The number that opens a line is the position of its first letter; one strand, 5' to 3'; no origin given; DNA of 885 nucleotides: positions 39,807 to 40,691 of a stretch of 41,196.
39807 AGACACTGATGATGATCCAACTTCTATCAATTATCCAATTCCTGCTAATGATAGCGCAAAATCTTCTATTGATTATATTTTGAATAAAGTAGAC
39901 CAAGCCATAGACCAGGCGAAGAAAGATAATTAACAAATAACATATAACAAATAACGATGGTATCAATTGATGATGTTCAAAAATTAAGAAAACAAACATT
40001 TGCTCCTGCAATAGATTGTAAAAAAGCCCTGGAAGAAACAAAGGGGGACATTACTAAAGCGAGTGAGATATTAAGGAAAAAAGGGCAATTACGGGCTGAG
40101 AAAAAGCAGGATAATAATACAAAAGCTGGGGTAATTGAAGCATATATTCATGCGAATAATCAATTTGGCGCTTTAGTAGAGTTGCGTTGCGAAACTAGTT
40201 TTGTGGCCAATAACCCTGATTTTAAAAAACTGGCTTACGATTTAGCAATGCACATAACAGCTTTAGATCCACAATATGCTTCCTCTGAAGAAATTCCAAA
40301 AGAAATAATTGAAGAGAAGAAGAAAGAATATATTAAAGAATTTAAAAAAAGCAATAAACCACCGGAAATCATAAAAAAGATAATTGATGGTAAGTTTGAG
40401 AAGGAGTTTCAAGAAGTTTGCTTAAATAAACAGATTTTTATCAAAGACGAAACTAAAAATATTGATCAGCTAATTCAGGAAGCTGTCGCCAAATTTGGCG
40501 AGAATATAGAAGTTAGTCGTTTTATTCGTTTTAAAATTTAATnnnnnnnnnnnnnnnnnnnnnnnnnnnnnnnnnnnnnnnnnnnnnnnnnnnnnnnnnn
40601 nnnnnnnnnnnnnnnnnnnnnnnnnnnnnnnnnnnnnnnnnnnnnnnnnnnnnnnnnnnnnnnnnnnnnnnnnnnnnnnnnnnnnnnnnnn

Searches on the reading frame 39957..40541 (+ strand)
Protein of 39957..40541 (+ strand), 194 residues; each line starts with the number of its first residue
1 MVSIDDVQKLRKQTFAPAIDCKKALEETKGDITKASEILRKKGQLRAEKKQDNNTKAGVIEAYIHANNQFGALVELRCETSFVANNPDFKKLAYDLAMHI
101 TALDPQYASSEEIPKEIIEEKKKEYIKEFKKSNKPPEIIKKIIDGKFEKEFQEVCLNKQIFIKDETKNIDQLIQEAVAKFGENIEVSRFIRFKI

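Call 83: search_protein_families(library=pfam, proteins=[window:39957-40541:+], max_evalue=0.001)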
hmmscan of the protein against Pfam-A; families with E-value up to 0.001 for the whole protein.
window:39957-40541:+ (194 aa): 2 families
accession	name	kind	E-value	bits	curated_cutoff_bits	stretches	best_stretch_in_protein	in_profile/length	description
PF00889.24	EF_TS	-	5.5e-33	114.7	27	1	28-194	52-202/204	Elongation factor TS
PF25025.1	EF-Ts_N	-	1.1e-05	25.7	33.2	1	8-44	18-55/60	Elongation factor Ts, mitochondrial, N-terminal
